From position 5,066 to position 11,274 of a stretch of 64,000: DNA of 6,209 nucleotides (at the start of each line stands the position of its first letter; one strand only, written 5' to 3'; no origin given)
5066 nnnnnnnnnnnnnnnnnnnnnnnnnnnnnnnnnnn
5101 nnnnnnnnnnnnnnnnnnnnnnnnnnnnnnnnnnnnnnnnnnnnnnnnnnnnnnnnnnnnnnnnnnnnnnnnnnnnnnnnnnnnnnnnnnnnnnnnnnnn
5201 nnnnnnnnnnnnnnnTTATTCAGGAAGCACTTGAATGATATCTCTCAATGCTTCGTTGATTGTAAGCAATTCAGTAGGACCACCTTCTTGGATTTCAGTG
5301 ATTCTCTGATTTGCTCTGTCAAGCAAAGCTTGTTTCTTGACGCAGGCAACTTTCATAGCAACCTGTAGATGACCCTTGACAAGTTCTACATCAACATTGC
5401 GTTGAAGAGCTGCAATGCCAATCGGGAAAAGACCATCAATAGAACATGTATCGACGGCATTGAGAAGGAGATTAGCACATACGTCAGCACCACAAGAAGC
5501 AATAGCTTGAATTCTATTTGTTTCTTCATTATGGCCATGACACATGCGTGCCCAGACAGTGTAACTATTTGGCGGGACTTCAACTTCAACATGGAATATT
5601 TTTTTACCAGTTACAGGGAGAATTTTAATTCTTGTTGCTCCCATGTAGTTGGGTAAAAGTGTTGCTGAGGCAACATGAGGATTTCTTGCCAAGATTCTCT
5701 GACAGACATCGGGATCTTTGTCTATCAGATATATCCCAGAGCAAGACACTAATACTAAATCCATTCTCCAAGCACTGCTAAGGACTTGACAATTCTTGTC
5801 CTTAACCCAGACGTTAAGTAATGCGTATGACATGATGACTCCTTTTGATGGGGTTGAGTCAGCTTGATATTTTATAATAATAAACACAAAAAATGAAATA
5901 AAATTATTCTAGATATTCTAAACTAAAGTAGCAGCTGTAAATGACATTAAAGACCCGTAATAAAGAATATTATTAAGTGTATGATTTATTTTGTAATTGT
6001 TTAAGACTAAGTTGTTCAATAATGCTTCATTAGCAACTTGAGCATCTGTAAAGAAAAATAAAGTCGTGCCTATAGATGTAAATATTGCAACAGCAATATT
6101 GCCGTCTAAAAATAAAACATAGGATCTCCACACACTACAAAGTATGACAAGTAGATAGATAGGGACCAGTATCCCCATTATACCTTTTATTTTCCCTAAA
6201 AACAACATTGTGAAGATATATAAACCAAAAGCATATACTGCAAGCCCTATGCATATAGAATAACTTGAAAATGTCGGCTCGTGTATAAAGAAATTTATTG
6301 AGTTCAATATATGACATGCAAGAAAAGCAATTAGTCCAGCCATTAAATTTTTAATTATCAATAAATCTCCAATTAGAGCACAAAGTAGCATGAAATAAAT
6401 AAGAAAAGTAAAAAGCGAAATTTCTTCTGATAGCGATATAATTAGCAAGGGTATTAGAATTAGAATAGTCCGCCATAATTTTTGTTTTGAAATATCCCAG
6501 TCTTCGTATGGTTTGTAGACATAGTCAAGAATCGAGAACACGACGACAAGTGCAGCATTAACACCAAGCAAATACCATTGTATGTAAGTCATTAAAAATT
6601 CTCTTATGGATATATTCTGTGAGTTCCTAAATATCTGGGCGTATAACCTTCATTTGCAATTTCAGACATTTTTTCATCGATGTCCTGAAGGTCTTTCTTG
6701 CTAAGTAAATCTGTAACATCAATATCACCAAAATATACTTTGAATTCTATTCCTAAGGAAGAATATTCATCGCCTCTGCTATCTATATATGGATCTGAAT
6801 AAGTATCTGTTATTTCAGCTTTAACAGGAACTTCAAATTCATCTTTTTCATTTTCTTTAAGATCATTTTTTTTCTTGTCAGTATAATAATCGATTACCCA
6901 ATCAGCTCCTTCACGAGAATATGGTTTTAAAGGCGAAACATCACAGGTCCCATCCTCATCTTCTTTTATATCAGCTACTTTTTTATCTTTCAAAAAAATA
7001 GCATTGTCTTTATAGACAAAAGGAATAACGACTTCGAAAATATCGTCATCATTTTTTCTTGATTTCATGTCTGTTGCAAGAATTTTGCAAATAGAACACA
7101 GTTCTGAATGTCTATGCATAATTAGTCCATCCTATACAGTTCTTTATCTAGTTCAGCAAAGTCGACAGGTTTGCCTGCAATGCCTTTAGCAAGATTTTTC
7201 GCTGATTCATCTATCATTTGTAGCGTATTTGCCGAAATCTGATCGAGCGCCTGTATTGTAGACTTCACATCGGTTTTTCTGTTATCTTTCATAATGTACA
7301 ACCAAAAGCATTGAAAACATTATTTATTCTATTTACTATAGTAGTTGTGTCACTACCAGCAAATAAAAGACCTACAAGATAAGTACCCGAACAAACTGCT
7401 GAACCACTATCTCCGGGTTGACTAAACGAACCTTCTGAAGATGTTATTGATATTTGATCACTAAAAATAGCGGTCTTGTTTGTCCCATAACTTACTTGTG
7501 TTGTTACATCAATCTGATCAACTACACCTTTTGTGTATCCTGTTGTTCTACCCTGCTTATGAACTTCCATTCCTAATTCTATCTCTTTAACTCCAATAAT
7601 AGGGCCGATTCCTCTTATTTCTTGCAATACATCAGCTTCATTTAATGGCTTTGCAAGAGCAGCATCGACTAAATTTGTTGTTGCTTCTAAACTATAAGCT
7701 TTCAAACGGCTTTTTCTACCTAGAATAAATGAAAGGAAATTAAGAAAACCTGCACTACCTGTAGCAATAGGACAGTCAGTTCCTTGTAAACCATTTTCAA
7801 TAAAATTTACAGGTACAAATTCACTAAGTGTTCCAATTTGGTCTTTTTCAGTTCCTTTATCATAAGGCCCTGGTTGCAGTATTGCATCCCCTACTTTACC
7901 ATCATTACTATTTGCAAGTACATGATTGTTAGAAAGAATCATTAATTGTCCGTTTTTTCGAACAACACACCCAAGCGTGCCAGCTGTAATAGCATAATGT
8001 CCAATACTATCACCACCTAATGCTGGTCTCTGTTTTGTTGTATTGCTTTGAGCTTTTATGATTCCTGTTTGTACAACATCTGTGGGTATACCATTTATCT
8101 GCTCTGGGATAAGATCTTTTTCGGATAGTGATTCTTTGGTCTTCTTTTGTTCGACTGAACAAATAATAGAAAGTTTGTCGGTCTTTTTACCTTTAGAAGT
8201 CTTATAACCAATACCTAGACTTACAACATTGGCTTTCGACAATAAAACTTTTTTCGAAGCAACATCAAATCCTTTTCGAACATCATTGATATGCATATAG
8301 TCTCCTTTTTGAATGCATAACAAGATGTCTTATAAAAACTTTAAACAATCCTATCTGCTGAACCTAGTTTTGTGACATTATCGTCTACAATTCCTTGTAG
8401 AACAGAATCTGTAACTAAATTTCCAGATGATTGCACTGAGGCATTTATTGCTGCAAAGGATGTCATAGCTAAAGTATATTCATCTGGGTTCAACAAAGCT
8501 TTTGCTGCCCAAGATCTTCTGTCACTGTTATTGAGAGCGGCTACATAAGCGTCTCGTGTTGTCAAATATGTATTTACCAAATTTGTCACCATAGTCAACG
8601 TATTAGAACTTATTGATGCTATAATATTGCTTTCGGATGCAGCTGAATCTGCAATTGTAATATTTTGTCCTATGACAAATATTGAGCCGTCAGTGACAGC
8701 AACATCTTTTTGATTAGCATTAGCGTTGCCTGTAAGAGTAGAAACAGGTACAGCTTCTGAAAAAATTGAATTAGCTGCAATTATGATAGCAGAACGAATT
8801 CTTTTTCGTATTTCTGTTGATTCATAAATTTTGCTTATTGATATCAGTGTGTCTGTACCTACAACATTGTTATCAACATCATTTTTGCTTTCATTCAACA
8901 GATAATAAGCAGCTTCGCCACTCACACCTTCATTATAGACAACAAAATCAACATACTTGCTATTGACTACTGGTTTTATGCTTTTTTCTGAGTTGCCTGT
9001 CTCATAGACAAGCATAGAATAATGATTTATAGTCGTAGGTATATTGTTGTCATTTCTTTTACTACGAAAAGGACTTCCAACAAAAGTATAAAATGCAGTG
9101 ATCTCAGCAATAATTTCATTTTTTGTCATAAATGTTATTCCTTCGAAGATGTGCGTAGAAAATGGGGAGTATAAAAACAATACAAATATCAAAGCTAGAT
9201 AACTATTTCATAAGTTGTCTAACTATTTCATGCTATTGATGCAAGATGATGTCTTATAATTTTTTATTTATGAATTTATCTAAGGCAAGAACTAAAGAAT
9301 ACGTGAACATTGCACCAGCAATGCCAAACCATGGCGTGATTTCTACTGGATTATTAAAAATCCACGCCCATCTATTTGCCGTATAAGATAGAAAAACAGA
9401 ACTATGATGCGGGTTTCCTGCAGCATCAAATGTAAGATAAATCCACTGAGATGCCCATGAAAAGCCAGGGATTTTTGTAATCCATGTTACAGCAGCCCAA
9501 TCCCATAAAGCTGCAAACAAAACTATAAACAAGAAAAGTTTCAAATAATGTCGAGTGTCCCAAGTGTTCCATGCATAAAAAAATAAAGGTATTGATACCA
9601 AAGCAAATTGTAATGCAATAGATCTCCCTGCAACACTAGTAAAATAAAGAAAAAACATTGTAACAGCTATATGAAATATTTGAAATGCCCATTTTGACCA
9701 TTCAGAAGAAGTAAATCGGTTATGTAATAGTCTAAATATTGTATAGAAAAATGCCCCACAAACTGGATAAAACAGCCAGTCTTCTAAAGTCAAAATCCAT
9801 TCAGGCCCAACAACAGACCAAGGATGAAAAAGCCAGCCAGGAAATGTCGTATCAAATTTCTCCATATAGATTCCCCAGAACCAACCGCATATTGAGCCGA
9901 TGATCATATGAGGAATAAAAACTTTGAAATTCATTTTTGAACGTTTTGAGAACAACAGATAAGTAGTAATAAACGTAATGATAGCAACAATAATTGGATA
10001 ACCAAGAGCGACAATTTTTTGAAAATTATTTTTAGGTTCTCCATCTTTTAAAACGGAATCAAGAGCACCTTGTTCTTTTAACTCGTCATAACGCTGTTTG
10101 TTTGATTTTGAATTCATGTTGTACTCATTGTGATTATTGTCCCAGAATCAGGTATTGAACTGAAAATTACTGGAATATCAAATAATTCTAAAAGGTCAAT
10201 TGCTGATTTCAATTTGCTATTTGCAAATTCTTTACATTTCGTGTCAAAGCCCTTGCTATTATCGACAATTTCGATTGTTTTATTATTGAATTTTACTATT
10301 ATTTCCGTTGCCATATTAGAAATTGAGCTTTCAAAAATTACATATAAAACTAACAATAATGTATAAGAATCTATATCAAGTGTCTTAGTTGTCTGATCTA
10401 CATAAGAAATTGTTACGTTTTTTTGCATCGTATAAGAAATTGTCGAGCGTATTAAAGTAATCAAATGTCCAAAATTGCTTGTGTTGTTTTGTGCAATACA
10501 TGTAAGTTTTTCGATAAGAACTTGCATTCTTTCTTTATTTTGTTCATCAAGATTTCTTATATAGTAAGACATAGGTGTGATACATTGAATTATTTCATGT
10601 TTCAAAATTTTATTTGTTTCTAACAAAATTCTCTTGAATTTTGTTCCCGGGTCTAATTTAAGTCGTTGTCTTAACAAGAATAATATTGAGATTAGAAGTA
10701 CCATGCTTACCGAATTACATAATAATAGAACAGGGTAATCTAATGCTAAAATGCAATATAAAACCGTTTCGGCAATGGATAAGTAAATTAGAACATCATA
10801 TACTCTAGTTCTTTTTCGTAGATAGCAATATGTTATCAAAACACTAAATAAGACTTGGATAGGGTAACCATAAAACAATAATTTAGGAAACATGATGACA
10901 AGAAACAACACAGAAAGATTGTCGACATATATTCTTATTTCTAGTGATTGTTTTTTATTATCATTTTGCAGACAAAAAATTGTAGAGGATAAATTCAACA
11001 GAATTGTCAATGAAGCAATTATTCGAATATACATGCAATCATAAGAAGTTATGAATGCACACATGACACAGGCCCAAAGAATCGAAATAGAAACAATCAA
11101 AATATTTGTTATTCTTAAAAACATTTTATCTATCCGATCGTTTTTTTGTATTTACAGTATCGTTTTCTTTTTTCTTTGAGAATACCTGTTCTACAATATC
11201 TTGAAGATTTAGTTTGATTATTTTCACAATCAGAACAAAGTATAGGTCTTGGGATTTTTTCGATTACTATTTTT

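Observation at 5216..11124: Accessory membrane cluster: trypsin-like protease, coupled mini-ORF, polytopic membrane proteins and an orphan histidine-kinase-like sensor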

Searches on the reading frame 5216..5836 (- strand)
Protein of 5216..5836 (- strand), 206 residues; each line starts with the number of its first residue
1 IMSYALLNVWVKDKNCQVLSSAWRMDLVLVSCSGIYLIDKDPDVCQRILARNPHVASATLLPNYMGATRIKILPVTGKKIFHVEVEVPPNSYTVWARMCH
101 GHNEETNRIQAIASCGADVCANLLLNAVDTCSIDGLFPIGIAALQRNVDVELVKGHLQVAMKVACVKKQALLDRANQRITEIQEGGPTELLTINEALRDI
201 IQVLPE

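Call 3: search_protein_families(library=pfam, proteins=[window:5216-5836:-], max_evalue=1)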
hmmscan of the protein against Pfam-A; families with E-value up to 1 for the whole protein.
window:5216-5836:- (206 aa): 0 families

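Call 4: search_protein_families(library=phrogs, proteins=[window:5216-5836:-], max_evalue=0.1)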
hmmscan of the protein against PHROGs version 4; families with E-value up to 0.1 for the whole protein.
window:5216-5836:- (206 aa): 0 families

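Call 10: search_protein_families(library=ncbifam, proteins=[window:5216-5836:-], max_evalue=1)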
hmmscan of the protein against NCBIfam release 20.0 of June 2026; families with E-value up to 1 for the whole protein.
window:5216-5836:- (206 aa): 0 families

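Call 100: search_protein_families(library=padloc, proteins=[window:5216-5836:-], max_evalue=0.01)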
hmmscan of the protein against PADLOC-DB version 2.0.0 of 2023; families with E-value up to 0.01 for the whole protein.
window:5216-5836:- (206 aa): 0 families

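Call 104: search_solved_structures(query=window:5216-5836:-, max_evalue=1)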
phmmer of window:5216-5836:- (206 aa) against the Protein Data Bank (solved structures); distinct sequences matched with E-value up to 1: 0.

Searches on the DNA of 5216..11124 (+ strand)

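Call 5: search_dna_similar(query=window:5216-11124:+, collection=phages, mode=distant, max_rows=20)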
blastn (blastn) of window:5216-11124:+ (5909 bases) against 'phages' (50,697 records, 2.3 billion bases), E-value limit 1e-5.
No match.
